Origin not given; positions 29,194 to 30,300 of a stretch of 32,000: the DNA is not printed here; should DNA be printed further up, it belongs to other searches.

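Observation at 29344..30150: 268-aa orphan embedded in the sulfur operon and start/stop-coupled to the permease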

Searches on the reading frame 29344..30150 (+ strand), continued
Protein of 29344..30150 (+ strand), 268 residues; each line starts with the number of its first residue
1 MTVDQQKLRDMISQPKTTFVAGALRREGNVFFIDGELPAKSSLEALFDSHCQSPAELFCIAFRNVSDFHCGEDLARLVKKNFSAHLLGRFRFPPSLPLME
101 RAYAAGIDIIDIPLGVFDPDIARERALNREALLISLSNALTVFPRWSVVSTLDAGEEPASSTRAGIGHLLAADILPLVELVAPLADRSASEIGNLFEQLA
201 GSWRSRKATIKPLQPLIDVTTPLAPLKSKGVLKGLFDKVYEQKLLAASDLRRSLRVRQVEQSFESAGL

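Call 47: search_solved_structures(query=A2, max_evalue=1, show_alignments=3)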
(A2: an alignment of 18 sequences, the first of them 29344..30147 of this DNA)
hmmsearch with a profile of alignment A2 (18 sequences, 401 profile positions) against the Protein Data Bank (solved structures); distinct sequences matched with E-value up to 1: 1.
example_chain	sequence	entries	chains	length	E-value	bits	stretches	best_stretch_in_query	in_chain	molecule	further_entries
7pd1_A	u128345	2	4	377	0.19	13.9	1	126-240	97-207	Thiazole biosynthesis protein ThiH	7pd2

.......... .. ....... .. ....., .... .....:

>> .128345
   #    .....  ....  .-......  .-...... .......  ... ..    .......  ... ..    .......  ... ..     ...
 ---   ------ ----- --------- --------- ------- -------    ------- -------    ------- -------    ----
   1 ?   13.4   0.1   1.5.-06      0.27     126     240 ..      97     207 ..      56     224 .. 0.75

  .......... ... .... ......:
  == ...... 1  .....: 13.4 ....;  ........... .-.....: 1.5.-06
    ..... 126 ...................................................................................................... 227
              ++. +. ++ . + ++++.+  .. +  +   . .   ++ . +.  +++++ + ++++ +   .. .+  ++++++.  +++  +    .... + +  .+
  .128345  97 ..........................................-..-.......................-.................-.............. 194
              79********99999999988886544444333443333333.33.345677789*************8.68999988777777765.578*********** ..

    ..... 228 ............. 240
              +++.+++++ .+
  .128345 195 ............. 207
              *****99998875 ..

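Call 55: find_encoding_contigs(protein=P0158, flank=9000, max_places=2)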
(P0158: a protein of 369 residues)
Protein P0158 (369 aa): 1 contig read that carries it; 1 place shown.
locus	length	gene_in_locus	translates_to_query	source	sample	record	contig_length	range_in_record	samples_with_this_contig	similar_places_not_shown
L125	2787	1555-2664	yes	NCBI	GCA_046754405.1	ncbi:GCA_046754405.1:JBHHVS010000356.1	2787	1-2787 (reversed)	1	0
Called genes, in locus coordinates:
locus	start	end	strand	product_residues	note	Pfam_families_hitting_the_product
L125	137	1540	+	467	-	PF01225:Mur_ligase, PF08245:Mur_ligase_M, PF02875:Mur_ligase_C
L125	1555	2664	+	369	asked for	-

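Call 56: find_encoding_contigs(protein=P0172, flank=9000, max_places=2)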
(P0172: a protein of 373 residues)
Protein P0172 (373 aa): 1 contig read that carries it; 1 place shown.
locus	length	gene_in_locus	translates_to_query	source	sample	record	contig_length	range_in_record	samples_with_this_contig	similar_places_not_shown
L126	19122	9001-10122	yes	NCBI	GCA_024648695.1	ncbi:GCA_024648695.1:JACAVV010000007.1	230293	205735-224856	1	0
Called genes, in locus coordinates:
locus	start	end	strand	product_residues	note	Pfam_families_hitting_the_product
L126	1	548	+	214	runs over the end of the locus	PF02552:CO_dh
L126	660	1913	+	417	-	PF01855:POR_N, PF02780:Transketolase_C, PF17147:PFOR_II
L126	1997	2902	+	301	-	PF02775:TPP_enzyme_C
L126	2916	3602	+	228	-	PF01558:POR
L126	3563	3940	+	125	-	PF12837:Fer4_6 (faint), PF14697:Fer4_21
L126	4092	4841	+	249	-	PF26783:DUF8255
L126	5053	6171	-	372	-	PF00753:Lactamase_B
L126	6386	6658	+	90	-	-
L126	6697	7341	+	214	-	PF00702:Hydrolase, PF12710:HAD, PF13419:HAD_2, PF13242:Hydrolase_like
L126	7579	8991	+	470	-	PF01225:Mur_ligase, PF08245:Mur_ligase_M, PF02875:Mur_ligase_C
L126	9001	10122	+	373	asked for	-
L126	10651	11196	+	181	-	PF18433:DUF5610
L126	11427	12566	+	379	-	PF13439:Glyco_transf_4, PF13579:Glyco_trans_4_4, PF20706:GT4-conflict, PF00534:Glycos_transf_1, PF13692:Glyco_trans_1_4, PF13524:Glyco_trans_1_2 (weak)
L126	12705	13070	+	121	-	PF03692:CxxCxxCC (weak)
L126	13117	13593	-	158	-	PF00034:Cytochrom_C (weak), PF13442:Cytochrome_CBB3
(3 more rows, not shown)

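Call 59: find_encoding_contigs(protein=P0215, flank=8000, max_places=2)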
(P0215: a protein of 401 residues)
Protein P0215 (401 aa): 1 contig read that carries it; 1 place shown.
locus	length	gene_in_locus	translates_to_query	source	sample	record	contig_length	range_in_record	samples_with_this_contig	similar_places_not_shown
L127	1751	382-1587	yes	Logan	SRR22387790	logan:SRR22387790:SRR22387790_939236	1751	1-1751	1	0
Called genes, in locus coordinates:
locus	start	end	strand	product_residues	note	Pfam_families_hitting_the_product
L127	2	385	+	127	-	?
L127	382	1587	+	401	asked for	-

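Call 60: find_encoding_contigs(protein=P0166, flank=8000, max_places=2)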
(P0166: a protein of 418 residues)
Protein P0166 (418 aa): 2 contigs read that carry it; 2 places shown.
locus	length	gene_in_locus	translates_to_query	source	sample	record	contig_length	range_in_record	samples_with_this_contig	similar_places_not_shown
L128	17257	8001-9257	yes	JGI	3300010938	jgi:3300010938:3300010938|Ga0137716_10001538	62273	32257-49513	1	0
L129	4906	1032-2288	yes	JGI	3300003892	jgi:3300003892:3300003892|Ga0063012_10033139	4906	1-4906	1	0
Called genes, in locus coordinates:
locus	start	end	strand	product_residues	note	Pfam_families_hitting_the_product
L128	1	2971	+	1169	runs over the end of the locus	-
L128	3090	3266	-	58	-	-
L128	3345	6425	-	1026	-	PF19773:DUF6259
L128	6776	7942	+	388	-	PF14306:PUA_2, PF01747:ATP-sulfurylase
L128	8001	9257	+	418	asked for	-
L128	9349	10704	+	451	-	PF00939:Na_sulph_symp, PF03600:CitMHS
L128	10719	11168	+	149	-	PF14464:Prok-JAB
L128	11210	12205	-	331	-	PF00291:PALP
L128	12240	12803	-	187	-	PF00578:AhpC-TSA, PF08534:Redoxin, PF10417:1-cysPrx_C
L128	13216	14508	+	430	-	PF03447:NAD_binding_3, PF00742:Homoserine_dh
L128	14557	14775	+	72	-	PF01206:TusA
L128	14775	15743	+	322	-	PF00795:CN_hydrolase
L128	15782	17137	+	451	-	PF00884:Sulfatase, PF01663:Phosphodiest (weak), PF16347:SGSH_C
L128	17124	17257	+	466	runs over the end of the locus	PF01663:Phosphodiest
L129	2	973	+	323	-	?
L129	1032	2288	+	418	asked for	-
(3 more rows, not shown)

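Call 67: find_homologous_proteins(query=P0248, max_evalue=1e-20)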
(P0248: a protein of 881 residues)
Query P0248 (881 aa): 173 proteins with E <= 1e-20 among 8000 candidates; the best 120 are listed.
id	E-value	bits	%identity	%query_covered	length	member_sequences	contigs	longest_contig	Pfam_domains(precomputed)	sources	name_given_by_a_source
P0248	0.0e+0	1944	100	100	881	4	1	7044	PF00939.26,PF04055.28,PF03600.23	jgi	-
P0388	0.0e+0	1860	95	100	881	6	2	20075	PF00939.26,PF04055.28,PF03600.23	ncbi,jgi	-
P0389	0.0e+0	1856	95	100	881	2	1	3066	PF00939.26,PF04055.28,PF03600.23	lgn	-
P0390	0.0e+0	1820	93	100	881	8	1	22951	PF00939.26,PF04055.28,PF03600.23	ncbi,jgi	-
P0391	0.0e+0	1815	93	100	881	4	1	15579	PF00939.26,PF04055.28,PF03600.23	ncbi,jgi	-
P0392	0.0e+0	1806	91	100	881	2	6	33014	PF00939.26,PF04055.28,PF03600.23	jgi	-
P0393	0.0e+0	1726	87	100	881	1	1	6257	PF00939.26,PF04055.28,PF03600.23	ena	-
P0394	0.0e+0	1702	87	100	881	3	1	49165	PF00939.26,PF04055.28,PF03600.23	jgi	-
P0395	0.0e+0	1685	85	100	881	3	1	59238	PF00939.26,PF04055.28,PF03600.23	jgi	-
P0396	0.0e+0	1681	85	100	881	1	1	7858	PF00939.26,PF04055.28,PF03600.23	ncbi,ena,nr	ncbi:MAG: DASS family sodium-coupled anion symporter [Mariprofundus sp.]|nr:DASS family sodium-coupl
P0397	0.0e+0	1678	85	100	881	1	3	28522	PF00939.26,PF04055.28,PF03600.23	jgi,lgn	-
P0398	0.0e+0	1668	83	100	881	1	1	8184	PF00939.26,PF04055.28,PF03600.23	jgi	-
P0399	0.0e+0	1666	84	100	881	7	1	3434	PF00939.26,PF04055.28,PF03600.23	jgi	jgi:anion transporter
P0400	0.0e+0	1663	83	100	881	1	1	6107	PF00939.26,PF04055.28,PF03600.23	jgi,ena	-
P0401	0.0e+0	1661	83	100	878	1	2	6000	PF00939.26,PF04055.28,PF03600.23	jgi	-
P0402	0.0e+0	1654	82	100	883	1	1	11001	PF00939.26,PF04055.28,PF03600.23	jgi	-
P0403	0.0e+0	1652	83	100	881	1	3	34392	PF00939.26,PF04055.28,PF03600.23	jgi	-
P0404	0.0e+0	1651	83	100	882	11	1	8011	PF00939.26,PF04055.28,PF03600.23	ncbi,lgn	-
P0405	0.0e+0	1647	83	100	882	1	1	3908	PF00939.26,PF04055.28,PF03600.23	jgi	-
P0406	0.0e+0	1647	83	100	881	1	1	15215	PF00939.26,PF04055.28,PF03600.23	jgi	jgi:anion transporter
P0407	0.0e+0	1644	82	100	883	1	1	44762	PF00939.26,PF04055.28,PF03600.23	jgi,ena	-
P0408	0.0e+0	1639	83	100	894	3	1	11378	PF00939.26,PF04055.28,PF03600.23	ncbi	-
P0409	0.0e+0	1634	82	100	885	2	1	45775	PF00939.26,PF04055.28,PF03600.23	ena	-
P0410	0.0e+0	1634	82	99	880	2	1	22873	PF00939.26,PF04055.28,PF03600.23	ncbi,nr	ncbi:DASS family sodium-coupled anion symporter [Mariprofundus ferrooxydans]|nr:DASS family sodium-c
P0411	0.0e+0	1630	83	100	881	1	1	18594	PF00939.26,PF04055.28,PF03600.23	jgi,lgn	-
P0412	0.0e+0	1628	81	100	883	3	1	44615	PF00939.26,PF04055.28,PF03600.23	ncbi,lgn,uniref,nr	ncbi:DASS family sodium-coupled anion symporter [Mariprofundus sp. EBB-1]|uniref:DASS family sodium-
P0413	0.0e+0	1628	83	100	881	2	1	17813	PF00939.26,PF04055.28,PF03600.23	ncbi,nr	ncbi:MAG: DASS family sodium-coupled anion symporter [Mariprofundus sp.]|nr:DASS family sodium-coupl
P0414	0.0e+0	1580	80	99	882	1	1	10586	PF00939.26,PF04055.28,PF03600.23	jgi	-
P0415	0.0e+0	1577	80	100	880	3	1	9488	PF00939.26,PF04055.28,PF03600.23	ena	-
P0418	0.0e+0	1243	64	99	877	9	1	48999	PF00939.26,PF04055.28,PF03600.23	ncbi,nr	ncbi:MAG: sodium/sulfate symporter [Proteobacteria bacterium]|nr:MAG: sodium/sulfate symporter [Pseu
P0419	0.0e+0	1241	65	99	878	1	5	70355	PF00939.26,PF04055.28,PF03600.23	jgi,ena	-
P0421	0.0e+0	1231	64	99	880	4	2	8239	PF00939.26,PF04055.28,PF03600.23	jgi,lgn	-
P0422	0.0e+0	1230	64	99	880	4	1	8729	PF00939.26,PF04055.28,PF03600.23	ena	-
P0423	0.0e+0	1230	64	99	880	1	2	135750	PF00939.26,PF04055.28,PF03600.23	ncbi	-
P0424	0.0e+0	1230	64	99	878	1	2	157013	PF00939.26,PF04055.28,PF03600.23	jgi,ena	-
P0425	0.0e+0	1229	63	100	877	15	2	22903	PF00939.26,PF04055.28,PF03600.23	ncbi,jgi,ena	-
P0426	0.0e+0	1223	64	99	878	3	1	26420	PF00939.26,PF04055.28,PF03600.23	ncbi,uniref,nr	ncbi:sodium-dependent dicarboxylate transporter SdcS [Mariprofundus micogutta]|uniref:Sodium-depende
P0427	0.0e+0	1222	62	99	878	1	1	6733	PF00939.26,PF04055.28,PF03600.23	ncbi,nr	ncbi:MAG: DASS family sodium-coupled anion symporter [Mariprofundaceae bacterium]|nr:DASS family sod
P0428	0.0e+0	1219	63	99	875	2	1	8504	PF00939.26,PF04055.28,PF03600.23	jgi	-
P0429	0.0e+0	1219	63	99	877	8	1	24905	PF00939.26,PF04055.28,PF03600.23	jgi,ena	-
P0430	0.0e+0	1218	63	99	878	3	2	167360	PF00939.26,PF04055.28,PF03600.23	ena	-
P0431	0.0e+0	1216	62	100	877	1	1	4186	PF00939.26,PF04055.28,PF03600.23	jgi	-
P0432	0.0e+0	1216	63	99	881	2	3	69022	PF00939.26,PF04055.28,PF03600.23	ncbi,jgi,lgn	-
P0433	0.0e+0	1215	63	99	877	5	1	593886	PF00939.26,PF04055.28,PF03600.23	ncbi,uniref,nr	ncbi:DASS family sodium-coupled anion symporter [Mariprofundus sp. NF]|uniref:DASS family sodium-cou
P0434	0.0e+0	1213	63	99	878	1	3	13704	PF00939.26,PF04055.28,PF03600.23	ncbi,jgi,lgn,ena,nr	ncbi:MAG: sodium/sulfate symporter [Zetaproteobacteria bacterium CG_4_9_14_3_um_filter_53_7]|nr:MAG:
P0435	0.0e+0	1208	63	99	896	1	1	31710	PF00939.26,PF04055.28,PF03600.23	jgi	-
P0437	0.0e+0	1205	63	99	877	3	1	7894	PF00939.26,PF04055.28,PF03600.23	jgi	-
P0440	0.0e+0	1203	63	99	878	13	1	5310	PF00939.26,PF04055.28,PF03600.23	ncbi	-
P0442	0.0e+0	1197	62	99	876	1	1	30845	PF00939.26,PF06808.19,PF04055.28,PF03600.23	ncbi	ncbi:MAG: DASS family sodium-coupled anion symporter [Mariprofundaceae bacterium]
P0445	0.0e+0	1196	62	99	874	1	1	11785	PF00939.26,PF04055.28,PF03600.23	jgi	-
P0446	0.0e+0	1195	63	99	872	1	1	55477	PF00939.26,PF06808.19,PF04055.28,PF03600.23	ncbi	ncbi:MAG: DASS family sodium-coupled anion symporter [Ghiorsea sp.]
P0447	0.0e+0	1195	62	99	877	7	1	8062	PF00939.26,PF04055.28,PF03600.23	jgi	-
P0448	0.0e+0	1193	62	99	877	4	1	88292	PF00939.26,PF04055.28,PF03600.23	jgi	-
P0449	0.0e+0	1193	61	99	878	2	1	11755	PF00939.26,PF04055.28,PF03600.23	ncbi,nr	ncbi:MAG: DASS family sodium-coupled anion symporter [Mariprofundaceae bacterium]|nr:DASS family sod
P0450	0.0e+0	1192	61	99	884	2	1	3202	PF00939.26,PF04055.28,PF03600.23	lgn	-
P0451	0.0e+0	1191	61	99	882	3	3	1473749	PF00939.26,PF04055.28,PF03600.23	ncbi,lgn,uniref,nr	ncbi:DASS family sodium-coupled anion symporter [Mariprofundus ferrooxydans]|uniref:Sodium/sulphate 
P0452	0.0e+0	1191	62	99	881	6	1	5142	PF00939.26,PF04055.28,PF03600.23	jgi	-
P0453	0.0e+0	1190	62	99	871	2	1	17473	PF00939.26,PF06808.19,PF04055.28,PF03600.23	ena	-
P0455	0.0e+0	1189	61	99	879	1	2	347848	PF00939.26,PF04055.28,PF03600.23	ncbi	-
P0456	0.0e+0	1188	62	99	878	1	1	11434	PF00939.26,PF04055.28,PF03600.23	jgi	-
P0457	0.0e+0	1187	62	99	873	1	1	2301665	PF00939.26,PF04055.28,PF03600.23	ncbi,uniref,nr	ncbi:anion transporter [Mariprofundus ferrinatatus]|uniref:Anion transporter n=1 Tax=Mariprofundus f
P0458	0.0e+0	1186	62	99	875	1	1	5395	PF00939.26,PF04055.28,PF03600.23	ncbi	-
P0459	0.0e+0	1186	60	99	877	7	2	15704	PF00939.26,PF04055.28,PF03600.23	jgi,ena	-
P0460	0.0e+0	1186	61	100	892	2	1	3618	PF00939.26,PF04055.28,PF03600.23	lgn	-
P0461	0.0e+0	1185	59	99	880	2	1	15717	PF00939.26,PF04055.28,PF03600.23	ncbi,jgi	-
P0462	0.0e+0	1184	61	99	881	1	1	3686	PF00939.26,PF04055.28,PF03600.23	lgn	-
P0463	0.0e+0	1184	62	99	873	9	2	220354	PF00939.26,PF06808.19,PF04055.28,PF03600.23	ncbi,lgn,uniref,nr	ncbi:DASS family sodium-coupled anion symporter [Ghiorsea bivora]|uniref:DASS family sodium-coupled 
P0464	0.0e+0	1184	60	100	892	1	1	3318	PF00939.26,PF04055.28,PF03600.23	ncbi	-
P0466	0.0e+0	1183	61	99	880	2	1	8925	PF00939.26,PF04055.28,PF03600.23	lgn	-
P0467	0.0e+0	1183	60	99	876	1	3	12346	PF00939.26,PF04055.28,PF03600.23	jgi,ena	-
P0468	0.0e+0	1182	63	99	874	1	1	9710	PF00939.26,PF04055.28,PF03600.23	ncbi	-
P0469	0.0e+0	1182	62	99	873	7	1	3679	PF00939.26,PF04055.28,PF03600.23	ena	-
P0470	0.0e+0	1182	60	99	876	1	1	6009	PF00939.26,PF04055.28,PF03600.23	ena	-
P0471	0.0e+0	1181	64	96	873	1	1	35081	PF00939.26,PF04055.28,PF03600.23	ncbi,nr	ncbi:MAG: DASS family sodium-coupled anion symporter [Zetaproteobacteria bacterium]|nr:MAG: DASS fam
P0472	0.0e+0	1181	60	99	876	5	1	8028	PF00939.26,PF04055.28,PF03600.23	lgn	-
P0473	0.0e+0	1181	61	99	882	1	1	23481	PF00939.26,PF04055.28,PF03600.23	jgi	-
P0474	0.0e+0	1180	61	99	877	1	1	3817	PF00939.26,PF04055.28,PF03600.23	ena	-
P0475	0.0e+0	1180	60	99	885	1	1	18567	PF00939.26,PF04055.28,PF03600.23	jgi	-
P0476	0.0e+0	1179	60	99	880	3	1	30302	PF00939.26,PF04055.28,PF03600.23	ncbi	-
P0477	0.0e+0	1179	61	99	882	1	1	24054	PF00939.26,PF04055.28,PF03600.23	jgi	-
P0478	0.0e+0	1178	62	99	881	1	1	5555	PF00939.26,PF04055.28,PF03600.23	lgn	-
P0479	0.0e+0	1178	61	99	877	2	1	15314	PF00939.26,PF04055.28,PF03600.23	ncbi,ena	-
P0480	0.0e+0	1177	60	99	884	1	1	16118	PF00939.26,PF04055.28,PF03600.23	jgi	-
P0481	0.0e+0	1177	63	98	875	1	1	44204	PF00939.26,PF04055.28,PF03600.23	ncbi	-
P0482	0.0e+0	1176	60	99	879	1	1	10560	PF00939.26,PF04055.28,PF03600.23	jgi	-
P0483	0.0e+0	1176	61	99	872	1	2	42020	PF00939.26,PF04055.28,PF03600.23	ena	-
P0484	0.0e+0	1175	60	99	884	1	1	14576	PF00939.26,PF04055.28,PF03600.23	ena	-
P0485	0.0e+0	1174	60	99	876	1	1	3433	PF00939.26,PF04055.28,PF03600.23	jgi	-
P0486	0.0e+0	1173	62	99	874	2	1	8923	PF00939.26,PF04055.28,PF03600.23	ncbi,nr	ncbi:MAG: DASS family sodium-coupled anion symporter [Mariprofundales bacterium]|nr:DASS family sodi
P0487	0.0e+0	1173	61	99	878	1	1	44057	PF00939.26,PF04055.28,PF03600.23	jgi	-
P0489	0.0e+0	1172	62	99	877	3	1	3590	PF00939.26,PF04055.28,PF03600.23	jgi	-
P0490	0.0e+0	1172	61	99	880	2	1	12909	PF00939.26,PF04055.28,PF03600.23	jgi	-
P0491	0.0e+0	1172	61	99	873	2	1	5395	PF00939.26,PF04055.28,PF03600.23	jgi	-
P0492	0.0e+0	1171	60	99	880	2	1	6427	PF00939.26,PF04055.28,PF03600.23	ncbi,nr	ncbi:MAG: DASS family sodium-coupled anion symporter [Mariprofundaceae bacterium]|nr:DASS family sod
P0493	0.0e+0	1170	61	99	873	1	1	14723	PF00939.26,PF04055.28,PF03600.23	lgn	-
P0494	0.0e+0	1169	60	99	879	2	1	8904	PF00939.26,PF04055.28,PF03600.23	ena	-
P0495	0.0e+0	1169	61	99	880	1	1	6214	PF00939.26,PF04055.28,PF03600.23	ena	-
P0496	0.0e+0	1168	62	99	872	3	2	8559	PF00939.26,PF04055.28,PF03600.23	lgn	-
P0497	0.0e+0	1168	60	99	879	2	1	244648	PF00939.26,PF04055.28,PF03600.23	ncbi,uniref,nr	ncbi:DASS family sodium-coupled anion symporter [Mariprofundus erugo]|uniref:DASS family sodium-coup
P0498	0.0e+0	1167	59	99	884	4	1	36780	PF00939.26,PF04055.28,PF03600.23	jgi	-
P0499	0.0e+0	1167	61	99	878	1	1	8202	PF00939.26,PF04055.28,PF03600.23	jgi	-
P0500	0.0e+0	1165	62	99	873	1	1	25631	PF00939.26,PF06808.19,PF04055.28,PF03600.23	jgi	-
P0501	0.0e+0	1165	60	99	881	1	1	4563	PF00939.26,PF04055.28,PF03600.23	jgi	-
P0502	0.0e+0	1165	61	99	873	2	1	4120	PF00939.26,PF04055.28,PF03600.23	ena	-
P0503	0.0e+0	1164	61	99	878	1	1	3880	PF00939.26,PF06808.19,PF04055.28,PF03600.23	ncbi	ncbi:MAG: DASS family sodium-coupled anion symporter [Mariprofundus sp.]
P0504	0.0e+0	1163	60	100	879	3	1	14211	PF00939.26,PF04055.28,PF03600.23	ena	-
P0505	0.0e+0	1162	61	99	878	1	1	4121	PF00939.26,PF04055.28,PF03600.23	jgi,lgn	-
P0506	0.0e+0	1162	60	99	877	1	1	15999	PF00939.26,PF04055.28,PF03600.23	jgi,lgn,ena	-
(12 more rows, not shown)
